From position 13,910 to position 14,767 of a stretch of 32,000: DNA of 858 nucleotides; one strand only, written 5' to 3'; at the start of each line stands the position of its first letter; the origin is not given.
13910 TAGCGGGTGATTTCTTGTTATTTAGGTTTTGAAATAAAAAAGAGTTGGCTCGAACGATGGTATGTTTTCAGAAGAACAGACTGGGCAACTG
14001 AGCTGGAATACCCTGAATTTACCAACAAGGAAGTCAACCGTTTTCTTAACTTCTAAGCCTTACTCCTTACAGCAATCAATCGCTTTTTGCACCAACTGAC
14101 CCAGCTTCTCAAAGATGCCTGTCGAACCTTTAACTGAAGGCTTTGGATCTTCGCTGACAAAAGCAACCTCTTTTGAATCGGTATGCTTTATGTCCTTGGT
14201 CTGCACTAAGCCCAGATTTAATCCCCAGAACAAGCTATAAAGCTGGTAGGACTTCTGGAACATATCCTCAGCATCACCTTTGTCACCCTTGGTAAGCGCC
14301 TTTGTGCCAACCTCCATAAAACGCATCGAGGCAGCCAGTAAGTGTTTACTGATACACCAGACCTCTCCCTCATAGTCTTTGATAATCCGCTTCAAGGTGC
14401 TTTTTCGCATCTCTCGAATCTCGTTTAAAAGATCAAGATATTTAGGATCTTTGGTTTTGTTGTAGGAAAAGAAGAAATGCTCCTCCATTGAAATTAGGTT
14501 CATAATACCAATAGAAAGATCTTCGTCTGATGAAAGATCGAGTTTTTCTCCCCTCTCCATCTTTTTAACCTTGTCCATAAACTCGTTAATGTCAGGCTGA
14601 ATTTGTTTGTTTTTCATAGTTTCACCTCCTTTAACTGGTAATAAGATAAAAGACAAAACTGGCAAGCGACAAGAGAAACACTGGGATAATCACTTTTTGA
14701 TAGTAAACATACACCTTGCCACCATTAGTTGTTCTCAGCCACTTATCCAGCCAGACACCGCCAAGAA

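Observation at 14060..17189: ArsR-controlled six-gene operon in which every product carries a vicinal cysteine pair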

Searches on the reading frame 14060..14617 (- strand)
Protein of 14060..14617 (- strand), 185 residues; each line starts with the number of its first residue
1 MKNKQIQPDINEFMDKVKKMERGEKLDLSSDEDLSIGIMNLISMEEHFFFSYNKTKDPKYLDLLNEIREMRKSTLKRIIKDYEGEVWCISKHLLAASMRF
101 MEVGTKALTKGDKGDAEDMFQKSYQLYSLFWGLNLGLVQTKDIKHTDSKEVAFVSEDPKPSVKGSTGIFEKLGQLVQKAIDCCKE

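Call 3: search_protein_families(library=pfam, proteins=[window:14060-14617:-], max_evalue=0.1)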
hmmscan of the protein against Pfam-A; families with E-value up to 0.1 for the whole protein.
window:14060-14617:- (185 aa): 0 families

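Call 4: search_protein_families(library=ncbifam, proteins=[window:14060-14617:-], max_evalue=0.1)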
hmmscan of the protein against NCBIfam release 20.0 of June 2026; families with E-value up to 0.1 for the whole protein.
window:14060-14617:- (185 aa): 0 families

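Call 7: find_homologous_proteins(query=window:14060-14617:-)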
Query window:14060-14617:- (185 aa): 8000 proteins with E <= 0.001 among 8000 candidates; the best 120 are listed.
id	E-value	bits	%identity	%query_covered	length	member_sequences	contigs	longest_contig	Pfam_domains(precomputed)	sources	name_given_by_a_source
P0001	4.5e-110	383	94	100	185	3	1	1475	-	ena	-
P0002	5.8e-108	376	93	99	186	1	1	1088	-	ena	-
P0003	1.2e-107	375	91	100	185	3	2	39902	-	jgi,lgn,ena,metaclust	metaclust:\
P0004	6.4e-107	373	92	99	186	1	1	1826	-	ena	-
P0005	2.6e-106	371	91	100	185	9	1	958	-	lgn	-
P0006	2.8e-106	371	90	100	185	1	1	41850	-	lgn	-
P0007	9.3e-106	369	89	99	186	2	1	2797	-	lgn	-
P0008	1.2e-105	369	90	99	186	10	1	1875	-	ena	-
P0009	1.5e-105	368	90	99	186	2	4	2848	-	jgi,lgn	jgi:hypothetical protein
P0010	1.6e-105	368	91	99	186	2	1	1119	-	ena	-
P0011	2.3e-105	368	90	99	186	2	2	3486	-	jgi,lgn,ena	-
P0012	3.3e-104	364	89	100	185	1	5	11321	-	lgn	-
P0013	1.3e-103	362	88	100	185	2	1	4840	-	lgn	-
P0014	1.6e-103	362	89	99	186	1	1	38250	-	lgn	-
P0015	1.7e-103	362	88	100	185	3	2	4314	-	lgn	-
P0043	1.8e-98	345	83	99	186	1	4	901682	-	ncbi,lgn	-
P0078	5.3e-95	334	83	99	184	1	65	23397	-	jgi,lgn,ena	-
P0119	2.9e-91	322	78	100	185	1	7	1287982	-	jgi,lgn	-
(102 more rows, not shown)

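Call 9: find_encoding_contigs(protein=P0119, flank=8000, max_places=6)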
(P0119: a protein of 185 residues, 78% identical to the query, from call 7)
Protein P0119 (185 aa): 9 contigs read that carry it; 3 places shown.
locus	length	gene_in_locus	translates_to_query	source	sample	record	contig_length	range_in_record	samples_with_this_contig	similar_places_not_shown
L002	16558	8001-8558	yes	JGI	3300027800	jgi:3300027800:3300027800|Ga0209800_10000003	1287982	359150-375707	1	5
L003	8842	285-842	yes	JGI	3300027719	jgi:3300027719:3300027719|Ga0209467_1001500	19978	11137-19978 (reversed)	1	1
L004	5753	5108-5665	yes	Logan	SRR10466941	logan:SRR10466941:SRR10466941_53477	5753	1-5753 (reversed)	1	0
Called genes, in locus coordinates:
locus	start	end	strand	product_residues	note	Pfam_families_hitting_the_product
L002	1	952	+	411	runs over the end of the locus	-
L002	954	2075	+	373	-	PF07907:YibE_F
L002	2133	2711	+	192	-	PF09968:DUF2202 (faint)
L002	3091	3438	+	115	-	-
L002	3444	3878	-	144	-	-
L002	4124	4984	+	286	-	PF00892:EamA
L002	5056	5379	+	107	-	PF14947:HTH_45, PF01022:HTH_5, PF01638:HxlR (weak), PF13412:HTH_24 (weak)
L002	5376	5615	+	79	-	PF13192:Thioredoxin_3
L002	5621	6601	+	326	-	PF03773:ArsP_1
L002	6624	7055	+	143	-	PF00581:Rhodanese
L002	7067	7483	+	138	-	-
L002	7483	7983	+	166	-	-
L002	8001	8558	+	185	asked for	-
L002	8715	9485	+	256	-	PF00557:Peptidase_M24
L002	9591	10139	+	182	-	-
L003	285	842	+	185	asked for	-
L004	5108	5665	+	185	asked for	-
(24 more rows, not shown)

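Call 10: find_encoding_contigs(protein=P0043, flank=8000, max_places=4)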
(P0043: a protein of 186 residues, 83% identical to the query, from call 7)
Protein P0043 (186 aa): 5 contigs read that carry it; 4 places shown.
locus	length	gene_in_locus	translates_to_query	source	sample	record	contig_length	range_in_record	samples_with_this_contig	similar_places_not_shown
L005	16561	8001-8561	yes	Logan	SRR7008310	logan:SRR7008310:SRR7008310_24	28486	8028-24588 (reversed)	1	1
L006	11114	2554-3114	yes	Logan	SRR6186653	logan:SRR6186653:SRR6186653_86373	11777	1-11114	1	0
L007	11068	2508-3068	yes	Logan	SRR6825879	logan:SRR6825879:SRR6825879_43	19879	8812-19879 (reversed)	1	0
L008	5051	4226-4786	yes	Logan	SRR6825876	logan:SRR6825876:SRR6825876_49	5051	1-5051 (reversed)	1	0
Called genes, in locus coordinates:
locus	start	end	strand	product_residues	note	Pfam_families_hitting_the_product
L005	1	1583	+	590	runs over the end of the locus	PF01807:Zn_ribbon_DnaG, PF08275:DNAG_N, PF01751:Toprim, PF13155:Toprim_2, PF13662:Toprim_4, PF10410:DnaB_bind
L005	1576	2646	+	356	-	PF03979:Sigma70_r1_1, PF00140:Sigma70_r1_2, PF04542:Sigma70_r2, PF04539:Sigma70_r3, PF04545:Sigma70_r4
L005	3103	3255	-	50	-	-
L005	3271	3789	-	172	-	-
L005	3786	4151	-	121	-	-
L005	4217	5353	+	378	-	PF03816:LytR_cpsA_psr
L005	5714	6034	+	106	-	PF01638:HxlR (weak), PF01022:HTH_5, PF14947:HTH_45 (weak)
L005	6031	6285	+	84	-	PF13192:Thioredoxin_3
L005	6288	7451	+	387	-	PF03773:ArsP_1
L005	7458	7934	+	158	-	-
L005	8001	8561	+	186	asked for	-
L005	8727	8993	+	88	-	PF12840:HTH_20, PF01022:HTH_5, PF13412:HTH_24 (weak), PF12802:MarR_2 (weak)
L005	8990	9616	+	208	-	PF03625:DUF302, PF00462:Glutaredoxin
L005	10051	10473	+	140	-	PF00892:EamA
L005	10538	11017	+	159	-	-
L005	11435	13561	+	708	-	PF13529:Peptidase_C39_2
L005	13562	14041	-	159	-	-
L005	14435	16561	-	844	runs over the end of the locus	PF00690:Cation_ATPase_N, PF00122:E1-E2_ATPase, PF00702:Hydrolase, PF13246:Cation_ATPase, PF00689:Cation_ATPase_C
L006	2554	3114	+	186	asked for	-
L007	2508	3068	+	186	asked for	-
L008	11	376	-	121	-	-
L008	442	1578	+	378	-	PF03816:LytR_cpsA_psr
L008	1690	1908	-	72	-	-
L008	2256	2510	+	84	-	PF13192:Thioredoxin_3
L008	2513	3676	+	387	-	PF03773:ArsP_1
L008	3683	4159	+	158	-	-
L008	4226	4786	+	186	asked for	-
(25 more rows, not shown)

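Call 11: find_encoding_contigs(protein=P0078, flank=8000, max_places=8)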
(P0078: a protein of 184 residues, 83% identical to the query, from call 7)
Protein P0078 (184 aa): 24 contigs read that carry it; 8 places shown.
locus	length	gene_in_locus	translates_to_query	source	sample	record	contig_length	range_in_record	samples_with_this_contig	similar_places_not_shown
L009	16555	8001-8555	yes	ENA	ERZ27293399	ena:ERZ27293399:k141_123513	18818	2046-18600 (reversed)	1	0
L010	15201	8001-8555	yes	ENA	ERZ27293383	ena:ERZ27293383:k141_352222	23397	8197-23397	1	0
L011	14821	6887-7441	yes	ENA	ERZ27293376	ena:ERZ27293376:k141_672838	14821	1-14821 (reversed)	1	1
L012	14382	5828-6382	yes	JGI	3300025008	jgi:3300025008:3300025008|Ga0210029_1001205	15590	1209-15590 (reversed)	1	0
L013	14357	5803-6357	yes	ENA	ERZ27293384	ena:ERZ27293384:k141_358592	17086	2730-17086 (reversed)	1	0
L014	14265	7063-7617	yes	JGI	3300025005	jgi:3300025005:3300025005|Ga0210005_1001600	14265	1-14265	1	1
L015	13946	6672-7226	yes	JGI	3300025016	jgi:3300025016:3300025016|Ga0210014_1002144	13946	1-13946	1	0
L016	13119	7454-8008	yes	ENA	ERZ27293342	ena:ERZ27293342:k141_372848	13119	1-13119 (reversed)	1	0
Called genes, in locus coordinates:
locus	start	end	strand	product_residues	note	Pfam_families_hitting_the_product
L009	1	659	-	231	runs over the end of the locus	PF00005:ABC_tran, PF13304:AAA_21 (faint)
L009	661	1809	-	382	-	PF02812:ELFV_dehydrog_N, PF00208:ELFV_dehydrog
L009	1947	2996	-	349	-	PF01545:Cation_efflux, PF16916:ZT_dimer (weak)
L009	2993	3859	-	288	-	PF01656:CbiA, PF10609:ParA, PF13614:AAA_31 (weak), PF00037:Fer4 (weak), PF14697:Fer4_21, PF12838:Fer4_7, PF13187:Fer4_9 (weak), PF00037:Fer4 (weak), +7 more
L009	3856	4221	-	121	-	PF02579:Nitro_FeMo-Co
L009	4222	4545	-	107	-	PF02579:Nitro_FeMo-Co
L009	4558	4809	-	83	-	PF17253:DUF5320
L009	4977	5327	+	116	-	PF01638:HxlR (weak), PF01022:HTH_5, PF14947:HTH_45 (weak)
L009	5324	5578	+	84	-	PF13192:Thioredoxin_3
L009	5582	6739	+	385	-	PF03773:ArsP_1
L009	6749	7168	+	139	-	-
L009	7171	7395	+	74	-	-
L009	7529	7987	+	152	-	-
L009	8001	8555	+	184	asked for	-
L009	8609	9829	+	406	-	-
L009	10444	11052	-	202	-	-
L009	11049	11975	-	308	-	PF13310:Virulence_RhuM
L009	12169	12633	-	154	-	PF12641:Flavodoxin_3, PF12724:Flavodoxin_5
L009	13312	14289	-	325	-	PF13365:Trypsin_2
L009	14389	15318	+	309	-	-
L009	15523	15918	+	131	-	PF00376:MerR, PF12728:HTH_17 (weak), PF13411:MerR_1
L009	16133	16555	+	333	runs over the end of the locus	-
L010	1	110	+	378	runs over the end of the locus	PF13173:AAA_14, PF13401:AAA_22 (faint), PF13635:DUF4143, PF08279:HTH_11 (weak)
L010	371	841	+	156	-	PF00583:Acetyltransf_1, PF13302:Acetyltransf_3, PF13420:Acetyltransf_4, PF13523:Acetyltransf_8 (weak)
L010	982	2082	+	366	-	-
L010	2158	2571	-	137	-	-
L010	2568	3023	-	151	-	-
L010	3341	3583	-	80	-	-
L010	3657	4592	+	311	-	PF01699:Na_Ca_ex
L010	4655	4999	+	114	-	PF01022:HTH_5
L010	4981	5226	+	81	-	PF13192:Thioredoxin_3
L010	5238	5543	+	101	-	-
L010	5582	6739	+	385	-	PF03773:ArsP_1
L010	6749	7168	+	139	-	-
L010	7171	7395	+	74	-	-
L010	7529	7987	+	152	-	-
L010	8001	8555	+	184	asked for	-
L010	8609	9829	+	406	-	-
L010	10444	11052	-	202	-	-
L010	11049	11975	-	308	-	PF13310:Virulence_RhuM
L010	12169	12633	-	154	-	PF12641:Flavodoxin_3, PF12724:Flavodoxin_5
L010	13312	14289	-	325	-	PF13365:Trypsin_2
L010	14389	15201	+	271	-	?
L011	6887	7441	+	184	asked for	-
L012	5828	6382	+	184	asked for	-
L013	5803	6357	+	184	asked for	-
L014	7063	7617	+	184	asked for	-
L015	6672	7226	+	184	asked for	-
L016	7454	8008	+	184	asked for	-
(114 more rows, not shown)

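Call 19: search_solved_structures(query=A1, max_evalue=10)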
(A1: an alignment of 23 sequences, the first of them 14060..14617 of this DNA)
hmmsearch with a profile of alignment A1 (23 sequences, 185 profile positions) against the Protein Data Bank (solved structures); distinct sequences matched with E-value up to 10: 2.
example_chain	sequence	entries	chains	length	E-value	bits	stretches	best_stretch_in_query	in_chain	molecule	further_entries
8qah_A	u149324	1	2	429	6.2e-05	25.9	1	53-127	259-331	sc-CC-8-58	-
9hny_F9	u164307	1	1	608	0.42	13.4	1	103-143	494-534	Trichohyalin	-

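Call 26: predict_structure(alignment_id=A1)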
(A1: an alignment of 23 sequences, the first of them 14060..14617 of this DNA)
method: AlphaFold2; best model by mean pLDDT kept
length: 185 residues; sequences in the alignment: 23
mean_pLDDT: 63.1   pTM: 0.46
mean pLDDT of the five models: 63.1, 61.8, 57.5, 55.4, 51.1
residues with pLDDT >= 90: 0; 70-90: 68; 50-70: 79; < 50: 38
segments of 3 or more residues with pLDDT < 50: 1-8, 144-148, 166-185
pLDDT, mean of each block of 10 residues (from residue 1): 39 56 55 63 72 82 73 65 64 75 74 80 76 65 50 59 54 46 42
secondary structure, 60 per line:
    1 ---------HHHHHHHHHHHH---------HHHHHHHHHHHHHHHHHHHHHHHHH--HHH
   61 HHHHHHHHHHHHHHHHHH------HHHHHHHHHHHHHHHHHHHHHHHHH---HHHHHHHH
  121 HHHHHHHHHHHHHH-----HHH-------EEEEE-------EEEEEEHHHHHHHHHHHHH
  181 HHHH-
elements in order: H10-21 H31-55 H58-78 H85-109 H113-134 E150-154 E162-167 H168-184

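Call 27: search_protein_representatives(protein=window:14060-14617:-)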
Query: 185 residues. Proteins with E-value up to 0.001 (for the whole library): 527; up to 1e-10: 260; up to 1e-30: 65. The best 150 are listed.
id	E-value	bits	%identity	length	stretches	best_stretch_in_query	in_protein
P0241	3.1e-61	222.4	63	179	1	6-185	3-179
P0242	9.8e-60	217.5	45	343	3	6-138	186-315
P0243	1.1e-57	210.8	45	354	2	8-185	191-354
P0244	1.6e-57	210.3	60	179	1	9-185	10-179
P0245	2.1e-57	209.9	54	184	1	10-185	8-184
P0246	2.8e-56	206.2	58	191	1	8-185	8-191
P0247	1.7e-54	200.4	49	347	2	9-184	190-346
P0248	2.5e-54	199.9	61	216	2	3-136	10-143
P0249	7.8e-53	195.0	59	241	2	5-146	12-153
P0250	1.1e-50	188.0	53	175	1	9-185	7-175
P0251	5.1e-49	182.6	49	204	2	8-168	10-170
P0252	1.8e-48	180.8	57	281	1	7-156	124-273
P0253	2.8e-47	177.0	66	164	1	4-132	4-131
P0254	7.8e-47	175.5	53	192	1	9-185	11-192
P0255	5.6e-46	172.7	53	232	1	10-185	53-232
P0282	2.7e-36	141.2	55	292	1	8-135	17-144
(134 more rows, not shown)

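Call 33: search_protein_families(library=pfam, alignment_id=A2, max_evalue=1)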
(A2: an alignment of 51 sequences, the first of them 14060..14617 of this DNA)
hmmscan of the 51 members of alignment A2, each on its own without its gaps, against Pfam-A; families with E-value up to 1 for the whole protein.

A. member 1, window:14060-14617:- (185 aa): 1 family
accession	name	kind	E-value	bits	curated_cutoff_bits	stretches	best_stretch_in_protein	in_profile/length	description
PF07470.19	Glyco_hydro_88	-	0.12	11.8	26.6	0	40-77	75-112/352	Glycosyl Hydrolase Family 88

B. families by the number of members that match (of 51 scanned): 57 families (the first 25 are shown)
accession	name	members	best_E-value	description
PF12205.13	GIT1_C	2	0.0014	G protein-coupled receptor kinase-interacting protein 1 C term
PF03070.21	TENA_THI-4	2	0.09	TENA/THI-4/PQQC family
PF14419.11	SPOUT_MTase_2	2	0.16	AF2226-like SPOUT RNA Methylase fused to THUMP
PF07719.23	TPR_2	2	0.17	Tetratricopeptide repeat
PF04664.18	OGFr_N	1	0.001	Opioid growth factor receptor (OGFr) conserved region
PF08969.16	USP8_dimer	1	0.0035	USP8 dimerisation domain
PF02744.22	GalP_UDP_tr_C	1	0.0081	Galactose-1-phosphate uridyl transferase, C-terminal domain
PF15188.11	CCDC-167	1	0.013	Coiled-coil domain-containing protein 167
PF18653.6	Arcadin_1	1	0.016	Arcadin 1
PF09920.14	DUF2150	1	0.016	Uncharacterized protein conserved in archaea (DUF2150)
PF00214.24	Calc_CGRP_IAPP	1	0.017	Calcitonin / CGRP / IAPP family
PF08631.16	SPO22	1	0.021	Meiosis protein SPO22/ZIP4 like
PF20877.2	Anoctamin_N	1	0.023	Alpha-beta plait domain in TMEM16 lipid scramblase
PF23567.2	Ubiquitin_IARS1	1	0.025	Isoleucine--tRNA ligase, cytoplasmic, ubiquitin-like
PF21964.2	NSF_ATPase_lid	1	0.033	NSF, AAA+ ATPase lid domain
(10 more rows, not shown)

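Call 34: find_related_loci(query=A2, collection=genome_contigs, flank=7000)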
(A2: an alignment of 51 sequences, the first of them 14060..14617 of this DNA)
Query A2 (185 aa) in genome_contigs; peptide patterns used: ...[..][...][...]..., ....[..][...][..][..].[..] (x = any residue, [..] = any of these).
600 stretches matched a pattern (row limit reached: there are more); 598 encode a relative of the query (tblastn E <= 1e-3); the best 80 are kept; 80 distinct loci.
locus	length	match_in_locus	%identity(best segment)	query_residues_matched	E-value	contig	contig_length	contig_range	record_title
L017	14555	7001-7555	100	1-185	8e-124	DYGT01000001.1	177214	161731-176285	MAG TPA_asm: Candidatus Microgenomatus sp. isolate BE2012_6_40_25 Afr_mines_BE2012_37_length_177214_cov_11_060900, whole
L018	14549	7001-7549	86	3-185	3e-107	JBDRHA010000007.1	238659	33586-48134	MAG: Candidatus Shapirobacteria bacterium isolate MEGAHIT-group-1.477 k141_1291627, whole genome shotgun sequence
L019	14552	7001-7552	84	3-185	5e-102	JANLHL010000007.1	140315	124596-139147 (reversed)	MAG: Candidatus Roizmanbacteria bacterium isolate P6-16 k99_15706, whole genome shotgun sequence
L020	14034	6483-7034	81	1-185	9e-102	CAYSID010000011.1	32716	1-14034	MAG TPA_asm: uncultured Gammaproteobacteria bacterium isolate binchicken_co107_25 genome assembly, contig: NODE_3392_len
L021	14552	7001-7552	80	2-185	1e-98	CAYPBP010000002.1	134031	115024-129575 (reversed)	MAG TPA_asm: uncultured Gammaproteobacteria bacterium isolate SRP192927_co5_99 genome assembly, contig: NODE_43_length_1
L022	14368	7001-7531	82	9-185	6e-98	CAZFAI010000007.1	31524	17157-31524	MAG TPA_asm: uncultured Gammaproteobacteria bacterium isolate binchicken_co39_529 genome assembly, contig: NODE_3421_len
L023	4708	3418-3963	80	4-185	2e-96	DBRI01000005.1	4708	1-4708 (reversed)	MAG TPA_asm: Patescibacteria group bacterium UBA1372 UBA1372_contig_39144, whole genome shotgun sequence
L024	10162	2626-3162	78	7-185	1e-95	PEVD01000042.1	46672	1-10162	MAG: Candidatus Shapirobacteria bacterium CG03_land_8_20_14_0_80_40_19 CG03_land_8_20_14_0.80_scaffold_174_c, whole geno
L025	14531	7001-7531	76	9-185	4e-92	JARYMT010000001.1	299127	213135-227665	MAG: Microgenomates group bacterium isolate A05DMB-I-39 NODE_1_length_299127_cov_5.840920, whole genome shotgun sequence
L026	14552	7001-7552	71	1-185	1e-90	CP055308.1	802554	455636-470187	MAG: Candidatus Woesebacteria bacterium isolate Ch104a chromosome, complete genome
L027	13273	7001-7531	80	9-185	4e-89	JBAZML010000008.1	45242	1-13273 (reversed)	MAG: Candidatus Shapirobacteria bacterium isolate SO_2017_LW4_41 scaffold_1001_c2_LW137-91_2017, whole genome shotgun se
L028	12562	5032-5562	73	9-185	3e-86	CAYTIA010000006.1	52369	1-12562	MAG TPA_asm: uncultured Pseudomonadales bacterium isolate SRP241326_co1_68 genome assembly, contig: NODE_1070_length_523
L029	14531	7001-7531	70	9-185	2e-85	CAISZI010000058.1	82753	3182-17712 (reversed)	Candidatus Wirthbacteria bacterium isolate AlinenLipids_bin-4622 genome assembly, contig: bin-4622:58/66, whole genome s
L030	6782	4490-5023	69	8-185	2e-83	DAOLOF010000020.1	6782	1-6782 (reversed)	MAG TPA_asm: Candidatus Woesebacteria bacterium isolate AMR_MDS_4768 NODE_11675_length_6782_cov_3.614984, whole genome s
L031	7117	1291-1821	69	8-185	7e-83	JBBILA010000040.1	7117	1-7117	MAG: Candidatus Microgenomates bacterium isolate SIS170217_bin_199 NODE_1524_length_7117_cov_11.128, whole genome shotgu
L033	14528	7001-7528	66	8-185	9e-75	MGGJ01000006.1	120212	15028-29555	MAG: Candidatus Woesebacteria bacterium RIFCSPHIGHO2_01_FULL_39_32 rifcsphigho2_01_scaffold_159, whole genome shotgun se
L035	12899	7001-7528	65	8-185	8e-74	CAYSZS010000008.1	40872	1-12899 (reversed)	MAG TPA_asm: uncultured Gammaproteobacteria bacterium isolate SRP050083_co1_18 genome assembly, contig: NODE_292_length_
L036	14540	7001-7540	62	10-185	4e-70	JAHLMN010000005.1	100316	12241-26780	MAG: Candidatus Aenigmatarchaeota archaeon isolate DRTY-7_1_bin_34 NODE_119_length_100316_cov_12.522, whole genome shotg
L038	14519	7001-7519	62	10-185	1e-68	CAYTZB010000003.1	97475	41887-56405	MAG TPA_asm: uncultured Gammaproteobacteria bacterium isolate binchicken_co134_900 genome assembly, contig: NODE_535_len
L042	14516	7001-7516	66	12-185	9e-68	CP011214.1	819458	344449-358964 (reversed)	MAG: Candidatus Woesebacteria bacterium GW2011_GWF1_31_35 chromosome, complete genome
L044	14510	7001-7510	62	9-185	3e-67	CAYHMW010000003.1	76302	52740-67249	MAG TPA_asm: uncultured Gammaproteobacteria bacterium isolate ERP119705_co13_486 genome assembly, contig: NODE_378_lengt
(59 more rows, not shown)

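Call 36: predict_structure(alignment_id=A2)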
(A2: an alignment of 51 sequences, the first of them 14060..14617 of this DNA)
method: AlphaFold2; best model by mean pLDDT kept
length: 185 residues; sequences in the alignment: 51
mean_pLDDT: 80.2   pTM: 0.72
mean pLDDT of the five models: 80.2, 79.9, 79.8, 79.7, 78.5
residues with pLDDT >= 90: 91; 70-90: 40; 50-70: 33; < 50: 21
segments of 3 or more residues with pLDDT < 50: 1-4, 151-157, 160-166, 183-185
pLDDT, mean of each block of 10 residues (from residue 1): 55 72 69 95 98 98 98 92 80 97 98 96 93 83 62 47 54 70 50
secondary structure, 60 per line:
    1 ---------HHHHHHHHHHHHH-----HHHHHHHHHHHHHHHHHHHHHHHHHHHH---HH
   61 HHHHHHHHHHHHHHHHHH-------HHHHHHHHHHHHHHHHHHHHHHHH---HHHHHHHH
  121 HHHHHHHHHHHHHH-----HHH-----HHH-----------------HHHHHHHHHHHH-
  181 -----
elements in order: H10-22 H28-55 H59-78 H86-109 H113-134 H168-179
